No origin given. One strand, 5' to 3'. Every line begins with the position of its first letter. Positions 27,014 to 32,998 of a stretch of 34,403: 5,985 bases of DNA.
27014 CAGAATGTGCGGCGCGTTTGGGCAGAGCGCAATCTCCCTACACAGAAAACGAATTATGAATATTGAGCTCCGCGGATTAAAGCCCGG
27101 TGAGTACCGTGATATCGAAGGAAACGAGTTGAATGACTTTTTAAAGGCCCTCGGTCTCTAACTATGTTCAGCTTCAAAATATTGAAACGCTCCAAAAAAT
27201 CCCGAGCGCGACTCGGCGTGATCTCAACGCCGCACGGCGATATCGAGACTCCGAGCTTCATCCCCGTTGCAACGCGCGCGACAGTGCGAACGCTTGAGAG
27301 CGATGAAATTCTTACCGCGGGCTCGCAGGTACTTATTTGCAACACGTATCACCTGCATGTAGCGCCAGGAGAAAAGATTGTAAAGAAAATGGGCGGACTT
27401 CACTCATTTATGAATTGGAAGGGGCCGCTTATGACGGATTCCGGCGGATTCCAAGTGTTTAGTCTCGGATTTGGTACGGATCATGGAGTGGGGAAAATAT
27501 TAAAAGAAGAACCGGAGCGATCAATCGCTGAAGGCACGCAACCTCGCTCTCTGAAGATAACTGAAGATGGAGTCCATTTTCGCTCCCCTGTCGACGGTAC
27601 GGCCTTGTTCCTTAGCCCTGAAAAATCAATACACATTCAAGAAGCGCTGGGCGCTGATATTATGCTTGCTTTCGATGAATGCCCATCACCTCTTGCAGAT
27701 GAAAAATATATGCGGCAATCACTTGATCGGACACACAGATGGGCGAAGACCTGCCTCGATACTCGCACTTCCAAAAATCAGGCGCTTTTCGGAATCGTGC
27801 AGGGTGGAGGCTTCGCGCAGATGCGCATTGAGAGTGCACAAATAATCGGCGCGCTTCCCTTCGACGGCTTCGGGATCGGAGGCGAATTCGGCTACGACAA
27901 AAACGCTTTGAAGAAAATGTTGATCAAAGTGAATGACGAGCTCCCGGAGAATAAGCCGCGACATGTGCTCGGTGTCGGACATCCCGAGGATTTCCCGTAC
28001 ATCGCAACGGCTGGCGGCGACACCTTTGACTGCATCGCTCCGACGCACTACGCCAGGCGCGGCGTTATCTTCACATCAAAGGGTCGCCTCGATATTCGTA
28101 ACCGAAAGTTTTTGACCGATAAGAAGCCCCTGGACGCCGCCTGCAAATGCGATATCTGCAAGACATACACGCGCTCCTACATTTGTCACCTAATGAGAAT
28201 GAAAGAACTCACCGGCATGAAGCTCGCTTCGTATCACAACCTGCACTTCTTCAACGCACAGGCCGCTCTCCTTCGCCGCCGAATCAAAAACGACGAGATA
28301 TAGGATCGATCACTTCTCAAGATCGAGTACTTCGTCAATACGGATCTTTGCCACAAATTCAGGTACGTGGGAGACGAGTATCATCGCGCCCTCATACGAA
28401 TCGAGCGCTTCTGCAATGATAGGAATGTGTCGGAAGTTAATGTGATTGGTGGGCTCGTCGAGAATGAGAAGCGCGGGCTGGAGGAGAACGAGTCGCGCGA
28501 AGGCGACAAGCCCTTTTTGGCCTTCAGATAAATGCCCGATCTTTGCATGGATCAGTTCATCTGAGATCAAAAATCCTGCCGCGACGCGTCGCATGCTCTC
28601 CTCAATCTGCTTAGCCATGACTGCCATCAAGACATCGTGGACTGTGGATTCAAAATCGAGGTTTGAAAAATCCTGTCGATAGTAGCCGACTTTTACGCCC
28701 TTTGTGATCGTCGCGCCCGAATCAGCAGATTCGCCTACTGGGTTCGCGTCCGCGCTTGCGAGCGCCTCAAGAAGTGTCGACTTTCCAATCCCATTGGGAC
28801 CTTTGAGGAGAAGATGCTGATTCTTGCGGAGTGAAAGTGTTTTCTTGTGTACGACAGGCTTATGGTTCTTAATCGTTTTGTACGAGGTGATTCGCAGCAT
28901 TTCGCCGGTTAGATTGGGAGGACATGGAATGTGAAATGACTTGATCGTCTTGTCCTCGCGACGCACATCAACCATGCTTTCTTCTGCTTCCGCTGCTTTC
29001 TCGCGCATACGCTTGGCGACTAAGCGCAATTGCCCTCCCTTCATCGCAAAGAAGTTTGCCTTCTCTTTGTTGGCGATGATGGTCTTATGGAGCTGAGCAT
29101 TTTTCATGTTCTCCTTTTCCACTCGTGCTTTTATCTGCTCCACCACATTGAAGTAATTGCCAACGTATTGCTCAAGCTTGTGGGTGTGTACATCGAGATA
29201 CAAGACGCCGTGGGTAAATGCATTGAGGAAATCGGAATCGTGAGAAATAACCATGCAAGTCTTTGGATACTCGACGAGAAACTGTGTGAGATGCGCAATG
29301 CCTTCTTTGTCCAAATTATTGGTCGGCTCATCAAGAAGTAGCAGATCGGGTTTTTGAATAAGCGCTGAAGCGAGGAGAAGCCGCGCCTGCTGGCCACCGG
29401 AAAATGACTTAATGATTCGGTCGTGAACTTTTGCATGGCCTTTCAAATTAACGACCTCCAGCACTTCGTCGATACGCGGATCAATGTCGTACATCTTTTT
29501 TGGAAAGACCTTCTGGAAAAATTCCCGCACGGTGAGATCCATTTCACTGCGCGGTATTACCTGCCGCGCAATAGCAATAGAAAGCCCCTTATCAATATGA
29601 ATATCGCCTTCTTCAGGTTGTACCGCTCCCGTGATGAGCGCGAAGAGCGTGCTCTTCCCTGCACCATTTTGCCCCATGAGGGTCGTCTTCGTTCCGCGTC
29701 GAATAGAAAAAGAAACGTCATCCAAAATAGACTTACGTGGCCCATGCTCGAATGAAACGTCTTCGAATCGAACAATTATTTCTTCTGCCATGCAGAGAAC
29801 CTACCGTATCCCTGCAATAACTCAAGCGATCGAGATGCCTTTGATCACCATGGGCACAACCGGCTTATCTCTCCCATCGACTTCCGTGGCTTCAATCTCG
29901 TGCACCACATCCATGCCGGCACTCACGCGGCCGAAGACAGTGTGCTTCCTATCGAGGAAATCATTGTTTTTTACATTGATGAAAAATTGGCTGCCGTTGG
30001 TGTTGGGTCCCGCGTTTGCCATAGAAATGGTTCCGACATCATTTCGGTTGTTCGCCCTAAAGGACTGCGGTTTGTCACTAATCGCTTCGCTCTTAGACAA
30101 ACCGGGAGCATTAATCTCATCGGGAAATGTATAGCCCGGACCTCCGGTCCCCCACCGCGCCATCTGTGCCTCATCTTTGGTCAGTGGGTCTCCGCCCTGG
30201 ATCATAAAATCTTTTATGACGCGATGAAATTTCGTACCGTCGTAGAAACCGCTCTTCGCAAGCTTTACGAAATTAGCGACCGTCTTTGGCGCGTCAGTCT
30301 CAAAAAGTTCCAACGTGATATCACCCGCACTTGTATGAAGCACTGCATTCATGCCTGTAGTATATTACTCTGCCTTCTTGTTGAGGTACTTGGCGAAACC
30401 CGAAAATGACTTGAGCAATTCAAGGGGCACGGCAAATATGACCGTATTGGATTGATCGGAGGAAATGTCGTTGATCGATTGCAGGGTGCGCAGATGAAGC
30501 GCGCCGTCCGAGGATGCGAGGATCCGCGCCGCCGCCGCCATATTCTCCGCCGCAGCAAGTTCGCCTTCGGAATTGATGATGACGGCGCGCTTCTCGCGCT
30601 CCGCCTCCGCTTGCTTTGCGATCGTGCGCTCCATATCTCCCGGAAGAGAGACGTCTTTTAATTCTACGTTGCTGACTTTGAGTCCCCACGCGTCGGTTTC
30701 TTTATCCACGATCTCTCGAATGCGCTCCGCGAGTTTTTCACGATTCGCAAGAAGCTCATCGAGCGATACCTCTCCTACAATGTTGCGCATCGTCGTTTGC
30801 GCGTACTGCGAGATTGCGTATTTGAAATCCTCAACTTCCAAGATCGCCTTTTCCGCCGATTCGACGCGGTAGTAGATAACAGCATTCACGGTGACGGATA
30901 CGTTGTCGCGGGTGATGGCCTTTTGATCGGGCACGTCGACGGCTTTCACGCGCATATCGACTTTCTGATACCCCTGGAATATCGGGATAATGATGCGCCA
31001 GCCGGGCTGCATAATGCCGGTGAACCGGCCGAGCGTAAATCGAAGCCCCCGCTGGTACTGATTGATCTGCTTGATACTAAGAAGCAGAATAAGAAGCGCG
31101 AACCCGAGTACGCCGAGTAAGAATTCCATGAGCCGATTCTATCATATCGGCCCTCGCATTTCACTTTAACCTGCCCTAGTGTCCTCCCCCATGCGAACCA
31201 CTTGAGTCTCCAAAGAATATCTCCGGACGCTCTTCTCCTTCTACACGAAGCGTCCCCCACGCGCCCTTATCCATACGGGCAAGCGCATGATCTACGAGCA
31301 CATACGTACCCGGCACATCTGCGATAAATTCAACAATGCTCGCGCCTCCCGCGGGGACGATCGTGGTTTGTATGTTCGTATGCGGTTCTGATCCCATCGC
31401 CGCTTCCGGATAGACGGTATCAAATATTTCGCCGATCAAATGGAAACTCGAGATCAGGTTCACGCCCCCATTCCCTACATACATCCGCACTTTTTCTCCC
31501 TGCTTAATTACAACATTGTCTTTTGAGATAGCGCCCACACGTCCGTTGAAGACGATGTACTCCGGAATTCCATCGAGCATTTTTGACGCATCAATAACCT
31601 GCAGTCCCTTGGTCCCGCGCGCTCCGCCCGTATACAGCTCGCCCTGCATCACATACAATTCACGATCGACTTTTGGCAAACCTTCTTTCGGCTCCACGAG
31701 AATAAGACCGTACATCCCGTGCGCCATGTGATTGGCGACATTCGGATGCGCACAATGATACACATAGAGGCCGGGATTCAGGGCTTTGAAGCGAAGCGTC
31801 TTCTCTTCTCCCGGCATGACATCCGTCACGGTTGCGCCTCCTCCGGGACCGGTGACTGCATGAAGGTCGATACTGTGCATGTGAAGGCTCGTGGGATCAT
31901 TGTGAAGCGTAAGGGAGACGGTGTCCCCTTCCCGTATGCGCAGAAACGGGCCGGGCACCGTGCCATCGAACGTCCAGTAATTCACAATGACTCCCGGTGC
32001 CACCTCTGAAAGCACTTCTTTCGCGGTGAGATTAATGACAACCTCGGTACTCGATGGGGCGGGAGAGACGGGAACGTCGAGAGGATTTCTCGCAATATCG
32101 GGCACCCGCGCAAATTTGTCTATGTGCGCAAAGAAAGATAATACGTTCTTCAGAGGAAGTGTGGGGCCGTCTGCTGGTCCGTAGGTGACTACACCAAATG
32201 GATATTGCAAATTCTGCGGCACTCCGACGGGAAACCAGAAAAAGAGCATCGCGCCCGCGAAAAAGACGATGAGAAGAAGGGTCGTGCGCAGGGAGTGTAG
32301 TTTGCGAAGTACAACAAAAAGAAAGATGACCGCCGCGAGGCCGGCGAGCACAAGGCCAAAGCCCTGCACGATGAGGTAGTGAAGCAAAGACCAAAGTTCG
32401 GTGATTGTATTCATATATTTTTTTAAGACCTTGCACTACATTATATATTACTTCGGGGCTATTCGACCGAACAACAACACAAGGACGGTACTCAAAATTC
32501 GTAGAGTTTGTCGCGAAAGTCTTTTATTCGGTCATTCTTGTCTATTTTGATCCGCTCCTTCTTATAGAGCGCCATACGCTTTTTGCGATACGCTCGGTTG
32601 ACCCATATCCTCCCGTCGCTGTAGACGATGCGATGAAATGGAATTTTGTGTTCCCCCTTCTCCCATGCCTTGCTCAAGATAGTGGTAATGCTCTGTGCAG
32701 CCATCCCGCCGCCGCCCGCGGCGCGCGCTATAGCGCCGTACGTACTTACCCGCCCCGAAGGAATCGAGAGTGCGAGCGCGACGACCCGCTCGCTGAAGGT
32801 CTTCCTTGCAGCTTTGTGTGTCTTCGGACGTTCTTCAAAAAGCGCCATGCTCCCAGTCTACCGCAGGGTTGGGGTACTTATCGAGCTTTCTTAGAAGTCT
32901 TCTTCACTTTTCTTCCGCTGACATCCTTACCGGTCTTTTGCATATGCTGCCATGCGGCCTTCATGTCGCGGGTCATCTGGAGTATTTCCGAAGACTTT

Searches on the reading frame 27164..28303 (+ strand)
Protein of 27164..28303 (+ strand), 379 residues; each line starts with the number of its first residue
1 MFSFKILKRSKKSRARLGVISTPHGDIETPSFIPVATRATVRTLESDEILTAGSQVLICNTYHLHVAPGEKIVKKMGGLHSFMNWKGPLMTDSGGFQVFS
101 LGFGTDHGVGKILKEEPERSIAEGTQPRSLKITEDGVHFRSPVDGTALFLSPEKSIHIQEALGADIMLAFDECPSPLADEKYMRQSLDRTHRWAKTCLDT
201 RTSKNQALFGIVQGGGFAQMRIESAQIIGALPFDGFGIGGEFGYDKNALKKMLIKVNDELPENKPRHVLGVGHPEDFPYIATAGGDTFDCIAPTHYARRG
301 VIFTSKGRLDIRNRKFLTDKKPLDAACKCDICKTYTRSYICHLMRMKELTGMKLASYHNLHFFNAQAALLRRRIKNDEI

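Call 23: search_protein_families(library=pfam, proteins=[window:27164-28303:+])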
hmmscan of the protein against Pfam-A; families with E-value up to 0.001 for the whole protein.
window:27164-28303:+ (379 aa): 1 family
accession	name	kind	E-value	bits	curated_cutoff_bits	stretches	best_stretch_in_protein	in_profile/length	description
PF01702.25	TGT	-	2.3e-124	415.5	26.3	1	14-378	2-343/357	Queuine tRNA-ribosyltransferase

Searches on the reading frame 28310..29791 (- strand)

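Call 23: search_protein_families(library=pfam, proteins=[window:28310-29791:-])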
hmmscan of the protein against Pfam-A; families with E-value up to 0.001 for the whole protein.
window:28310-29791:- (493 aa): 13 families
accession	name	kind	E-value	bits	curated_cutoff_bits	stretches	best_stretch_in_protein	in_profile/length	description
PF00005.33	ABC_tran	-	2.8e-52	177.4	25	2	23-158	1-137/137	ABC transporter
PF13304.12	AAA_21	-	2.5e-17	64.4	27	2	418-480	235-303/304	AAA domain, putative AbiEii toxin, Type IV TA system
PF13555.12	AAA_29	-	1.7e-10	40.9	27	1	315-345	13-43/61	P-loop containing region of AAA domain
PF02463.25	SMC_N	-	2.5e-10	40.6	40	0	129-191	136-204/220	RecF/RecN/SMC N terminal domain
PF13476.12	AAA_23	-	2.2e-08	35.4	27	0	307-347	4-42/201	AAA domain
PF03193.22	RsgA_GTPase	-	3.5e-08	33.9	30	0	317-354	99-136/174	RsgA GTPase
PF13401.12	AAA_22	-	1.6e-05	25.6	27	0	323-367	4-33/130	AAA domain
PF13191.12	AAA_16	-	4.8e-05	24.4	32.6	0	325-357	25-52/167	AAA ATPase domain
PF20720.3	nSTAND3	-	7.9e-05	22.8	27.2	0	320-345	13-38/155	Novel STAND NTPase 3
PF05729.18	NACHT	-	0.00024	21.4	26.7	0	327-347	3-23/167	NACHT domain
PF01926.29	MMR_HSR1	-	0.00032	21.2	21.9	0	37-59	3-24/113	50S ribosome-binding GTPase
PF13175.12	AAA_15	-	0.00033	20.8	32.1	0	306-344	7-43/374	AAA ATPase domain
PF13481.12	AAA_25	-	0.00045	20.3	27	0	11-50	14-50/195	AAA domain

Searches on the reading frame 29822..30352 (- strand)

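Call 23: search_protein_families(library=pfam, proteins=[window:29822-30352:-])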
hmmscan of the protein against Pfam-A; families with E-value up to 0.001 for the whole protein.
window:29822-30352:- (176 aa): 1 family
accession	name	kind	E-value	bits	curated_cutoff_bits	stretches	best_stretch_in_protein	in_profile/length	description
PF00160.26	Pro_isomerase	-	9.8e-55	185.6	21.7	1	5-173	4-157/159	Cyclophilin type peptidyl-prolyl cis-trans isomerase/CLD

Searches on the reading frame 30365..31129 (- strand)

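Call 23: search_protein_families(library=pfam, proteins=[window:30365-31129:-])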
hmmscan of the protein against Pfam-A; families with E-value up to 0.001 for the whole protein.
window:30365-31129:- (254 aa): 2 families
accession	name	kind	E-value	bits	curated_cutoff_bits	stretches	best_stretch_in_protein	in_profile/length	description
PF01145.31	Band_7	-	2.6e-41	142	23.6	1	20-190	1-175/176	SPFH domain / Band 7 family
PF13421.11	Band_7_1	-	1.6e-07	31.6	24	1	100-175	131-208/211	SPFH domain-Band 7 family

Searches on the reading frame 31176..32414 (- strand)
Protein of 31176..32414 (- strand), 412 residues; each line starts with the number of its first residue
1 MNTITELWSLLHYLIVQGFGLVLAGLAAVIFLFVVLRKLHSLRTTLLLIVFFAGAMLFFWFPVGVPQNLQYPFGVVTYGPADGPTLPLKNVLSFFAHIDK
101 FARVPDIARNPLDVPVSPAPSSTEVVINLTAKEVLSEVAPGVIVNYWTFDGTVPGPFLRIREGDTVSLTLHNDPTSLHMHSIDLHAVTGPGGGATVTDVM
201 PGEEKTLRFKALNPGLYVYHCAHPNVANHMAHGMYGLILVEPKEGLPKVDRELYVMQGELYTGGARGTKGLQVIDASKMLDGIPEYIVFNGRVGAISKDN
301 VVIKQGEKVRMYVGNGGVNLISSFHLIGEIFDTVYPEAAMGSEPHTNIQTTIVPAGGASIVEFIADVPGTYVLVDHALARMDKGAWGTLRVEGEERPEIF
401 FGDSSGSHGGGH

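Call 24: search_protein_families(library=pfam, max_evalue=0.01, proteins=[window:31176-32414:-])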
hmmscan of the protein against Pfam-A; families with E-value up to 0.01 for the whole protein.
window:31176-32414:- (412 aa): 3 families
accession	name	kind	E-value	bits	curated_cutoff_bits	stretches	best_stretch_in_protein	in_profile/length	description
PF07731.20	Cu-oxidase_2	-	2.5e-16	60.1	20.4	2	156-243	33-136/137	Multicopper oxidase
PF07732.21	Cu-oxidase_3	-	1.3e-15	57.9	21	1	144-244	15-118/119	Multicopper oxidase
PF13473.12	Cupredoxin_1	-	0.00053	20.4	27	0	158-222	37-93/104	Cupredoxin-like domain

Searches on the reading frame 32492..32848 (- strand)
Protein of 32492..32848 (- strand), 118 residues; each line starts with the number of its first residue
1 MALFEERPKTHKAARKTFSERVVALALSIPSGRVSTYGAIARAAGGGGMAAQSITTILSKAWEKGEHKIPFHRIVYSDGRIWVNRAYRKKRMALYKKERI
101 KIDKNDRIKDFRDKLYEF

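Call 24: search_protein_families(library=pfam, max_evalue=0.01, proteins=[window:32492-32848:-])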
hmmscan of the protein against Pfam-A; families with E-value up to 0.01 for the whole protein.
window:32492-32848:- (118 aa): 1 family
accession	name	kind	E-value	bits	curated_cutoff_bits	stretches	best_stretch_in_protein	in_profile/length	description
PF01035.26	DNA_binding_1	-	5.1e-12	45.9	27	1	18-99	2-80/81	6-O-methylguanine DNA methyltransferase, DNA binding domain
